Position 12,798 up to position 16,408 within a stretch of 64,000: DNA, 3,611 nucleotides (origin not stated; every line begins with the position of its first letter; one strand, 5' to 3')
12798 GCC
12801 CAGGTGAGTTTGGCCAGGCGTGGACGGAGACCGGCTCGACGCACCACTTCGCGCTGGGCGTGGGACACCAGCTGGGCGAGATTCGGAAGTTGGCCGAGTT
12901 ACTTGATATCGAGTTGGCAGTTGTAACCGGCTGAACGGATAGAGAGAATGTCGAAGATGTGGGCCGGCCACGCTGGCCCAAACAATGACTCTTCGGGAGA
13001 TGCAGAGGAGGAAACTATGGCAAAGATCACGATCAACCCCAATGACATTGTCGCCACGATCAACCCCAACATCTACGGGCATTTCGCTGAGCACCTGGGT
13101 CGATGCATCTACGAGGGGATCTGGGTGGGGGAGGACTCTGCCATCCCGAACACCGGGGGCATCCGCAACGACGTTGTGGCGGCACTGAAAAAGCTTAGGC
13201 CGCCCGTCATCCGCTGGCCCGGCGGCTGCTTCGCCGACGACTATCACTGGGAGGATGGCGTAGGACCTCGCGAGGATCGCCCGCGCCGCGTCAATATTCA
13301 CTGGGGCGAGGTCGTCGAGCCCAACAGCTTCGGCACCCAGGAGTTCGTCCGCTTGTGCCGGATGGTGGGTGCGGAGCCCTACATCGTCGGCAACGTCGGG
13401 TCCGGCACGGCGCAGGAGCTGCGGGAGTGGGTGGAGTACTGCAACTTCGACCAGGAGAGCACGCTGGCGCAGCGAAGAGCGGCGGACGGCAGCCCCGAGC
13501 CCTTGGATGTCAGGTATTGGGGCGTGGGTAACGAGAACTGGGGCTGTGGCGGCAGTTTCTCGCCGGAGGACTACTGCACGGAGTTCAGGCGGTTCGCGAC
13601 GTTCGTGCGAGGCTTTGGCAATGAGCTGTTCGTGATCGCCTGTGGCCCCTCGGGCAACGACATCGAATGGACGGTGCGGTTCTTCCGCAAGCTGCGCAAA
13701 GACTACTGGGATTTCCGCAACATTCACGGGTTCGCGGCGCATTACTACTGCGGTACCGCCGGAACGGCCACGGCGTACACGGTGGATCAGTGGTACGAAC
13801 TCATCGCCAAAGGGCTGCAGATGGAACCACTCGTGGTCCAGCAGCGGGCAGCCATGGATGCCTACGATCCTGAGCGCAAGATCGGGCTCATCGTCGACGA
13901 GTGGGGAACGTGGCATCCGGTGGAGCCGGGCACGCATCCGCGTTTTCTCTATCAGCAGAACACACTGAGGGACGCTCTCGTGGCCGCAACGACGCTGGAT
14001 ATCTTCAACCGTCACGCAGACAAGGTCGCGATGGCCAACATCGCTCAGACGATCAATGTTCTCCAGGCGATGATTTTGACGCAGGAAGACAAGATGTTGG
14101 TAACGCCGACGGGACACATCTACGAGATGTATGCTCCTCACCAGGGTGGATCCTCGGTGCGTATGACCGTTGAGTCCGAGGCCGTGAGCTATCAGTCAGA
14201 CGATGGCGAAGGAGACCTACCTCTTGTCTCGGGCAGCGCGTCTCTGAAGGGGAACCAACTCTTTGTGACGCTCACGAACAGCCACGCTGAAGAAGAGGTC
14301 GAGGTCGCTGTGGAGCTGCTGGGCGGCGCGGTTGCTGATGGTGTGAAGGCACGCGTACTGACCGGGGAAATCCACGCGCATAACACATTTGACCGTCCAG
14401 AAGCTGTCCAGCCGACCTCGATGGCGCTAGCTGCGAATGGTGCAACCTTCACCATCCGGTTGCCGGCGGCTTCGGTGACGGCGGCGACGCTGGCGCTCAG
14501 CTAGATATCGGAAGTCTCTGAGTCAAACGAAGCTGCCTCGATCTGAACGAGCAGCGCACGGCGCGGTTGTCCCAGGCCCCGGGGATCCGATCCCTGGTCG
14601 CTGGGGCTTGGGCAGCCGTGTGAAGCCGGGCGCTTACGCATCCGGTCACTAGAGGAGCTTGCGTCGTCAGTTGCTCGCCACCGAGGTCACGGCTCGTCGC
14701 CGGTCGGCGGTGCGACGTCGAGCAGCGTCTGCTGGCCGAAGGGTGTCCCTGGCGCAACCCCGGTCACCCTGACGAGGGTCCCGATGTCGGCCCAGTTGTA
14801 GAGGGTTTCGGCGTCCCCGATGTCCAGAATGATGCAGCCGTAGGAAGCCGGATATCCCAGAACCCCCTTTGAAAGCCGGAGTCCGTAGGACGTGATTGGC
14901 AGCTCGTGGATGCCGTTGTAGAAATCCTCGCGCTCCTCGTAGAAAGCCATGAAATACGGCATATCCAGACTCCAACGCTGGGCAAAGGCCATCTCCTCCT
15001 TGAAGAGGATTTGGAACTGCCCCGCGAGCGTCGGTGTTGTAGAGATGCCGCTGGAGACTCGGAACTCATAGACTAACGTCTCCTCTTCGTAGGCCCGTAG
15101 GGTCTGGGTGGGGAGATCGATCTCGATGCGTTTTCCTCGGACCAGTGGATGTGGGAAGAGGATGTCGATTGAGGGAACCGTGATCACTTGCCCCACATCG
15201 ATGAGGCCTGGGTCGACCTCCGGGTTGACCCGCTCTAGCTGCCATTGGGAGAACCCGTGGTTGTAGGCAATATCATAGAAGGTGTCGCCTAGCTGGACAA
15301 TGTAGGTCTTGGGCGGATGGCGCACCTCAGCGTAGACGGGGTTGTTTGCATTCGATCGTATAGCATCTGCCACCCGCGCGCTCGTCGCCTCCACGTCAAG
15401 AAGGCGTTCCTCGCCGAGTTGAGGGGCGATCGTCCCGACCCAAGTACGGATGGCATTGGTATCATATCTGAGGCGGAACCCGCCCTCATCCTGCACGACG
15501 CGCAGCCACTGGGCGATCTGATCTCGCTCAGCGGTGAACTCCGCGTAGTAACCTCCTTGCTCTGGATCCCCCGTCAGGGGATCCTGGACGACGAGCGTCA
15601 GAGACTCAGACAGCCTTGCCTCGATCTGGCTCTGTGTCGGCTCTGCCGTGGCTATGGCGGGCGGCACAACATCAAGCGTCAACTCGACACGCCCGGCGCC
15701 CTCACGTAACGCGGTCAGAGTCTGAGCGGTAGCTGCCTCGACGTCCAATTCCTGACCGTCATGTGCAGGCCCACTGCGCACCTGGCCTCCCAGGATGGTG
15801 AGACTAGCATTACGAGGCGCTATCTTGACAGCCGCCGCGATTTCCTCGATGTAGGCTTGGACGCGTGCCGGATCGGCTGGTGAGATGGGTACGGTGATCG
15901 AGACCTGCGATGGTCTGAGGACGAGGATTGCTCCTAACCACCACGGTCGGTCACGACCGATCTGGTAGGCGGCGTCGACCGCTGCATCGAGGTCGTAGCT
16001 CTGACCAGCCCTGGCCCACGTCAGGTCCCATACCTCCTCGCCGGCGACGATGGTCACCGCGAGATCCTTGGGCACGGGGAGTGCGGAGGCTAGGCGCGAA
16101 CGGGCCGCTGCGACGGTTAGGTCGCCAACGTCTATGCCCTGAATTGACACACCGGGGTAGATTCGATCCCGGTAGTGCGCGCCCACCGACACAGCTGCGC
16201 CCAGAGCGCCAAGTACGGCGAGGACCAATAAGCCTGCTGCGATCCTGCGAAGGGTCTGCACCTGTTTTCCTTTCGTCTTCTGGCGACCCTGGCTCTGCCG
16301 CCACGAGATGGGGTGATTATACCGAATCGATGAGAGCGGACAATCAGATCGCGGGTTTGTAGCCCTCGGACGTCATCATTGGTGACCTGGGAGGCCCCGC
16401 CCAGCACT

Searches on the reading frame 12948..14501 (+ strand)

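Call 44: search_protein_families(library=pfam, proteins=[window:12948-14501:+], max_evalue=0.001)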
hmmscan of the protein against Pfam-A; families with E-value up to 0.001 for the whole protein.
window:12948-14501:+ (518 aa): 2 families
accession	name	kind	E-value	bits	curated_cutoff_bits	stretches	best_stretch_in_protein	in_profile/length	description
PF06964.18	Alpha-L-AF_C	-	7e-47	160.1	27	1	317-509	1-165/165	Alpha-L-arabinofuranosidase C-terminal domain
PF22848.2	ASD1_dom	-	4e-08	33.6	22.2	1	80-151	3-78/239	Alpha-L-arabinofuranosidase 1 domain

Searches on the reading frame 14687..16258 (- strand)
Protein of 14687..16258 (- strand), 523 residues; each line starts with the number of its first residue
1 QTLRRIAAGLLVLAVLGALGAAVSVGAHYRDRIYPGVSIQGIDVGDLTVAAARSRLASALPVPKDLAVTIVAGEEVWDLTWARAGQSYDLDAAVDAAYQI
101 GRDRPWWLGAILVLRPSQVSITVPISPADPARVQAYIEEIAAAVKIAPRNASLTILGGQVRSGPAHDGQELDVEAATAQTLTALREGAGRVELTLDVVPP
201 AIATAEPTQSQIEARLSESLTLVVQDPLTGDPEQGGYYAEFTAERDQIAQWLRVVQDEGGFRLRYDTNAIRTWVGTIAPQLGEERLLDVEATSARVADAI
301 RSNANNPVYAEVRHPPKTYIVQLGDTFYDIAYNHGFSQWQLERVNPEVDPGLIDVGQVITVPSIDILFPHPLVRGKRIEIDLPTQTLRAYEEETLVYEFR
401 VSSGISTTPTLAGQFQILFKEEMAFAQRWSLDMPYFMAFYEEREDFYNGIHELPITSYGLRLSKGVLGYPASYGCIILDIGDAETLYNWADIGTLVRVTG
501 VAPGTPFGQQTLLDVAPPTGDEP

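Call 44: search_protein_families(library=pfam, proteins=[window:14687-16258:-], max_evalue=0.001)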
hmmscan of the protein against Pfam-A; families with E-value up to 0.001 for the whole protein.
window:14687-16258:- (523 aa): 4 families
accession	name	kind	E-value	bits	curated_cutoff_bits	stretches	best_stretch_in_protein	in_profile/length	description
PF12229.13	PG_binding_4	-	8.8e-15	55.3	22.1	1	77-189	1-114/117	Putative peptidoglycan binding domain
PF03734.19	YkuD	-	2.4e-14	54.6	23.4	1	376-498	2-146/146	L,D-transpeptidase catalytic domain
PF01476.26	LysM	-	7.9e-09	35.8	20.9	1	319-362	1-43/43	LysM domain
PF23457.1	LysM2_NFP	-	0.00022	21.6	36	1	318-362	7-54/56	NFP LysM2 domain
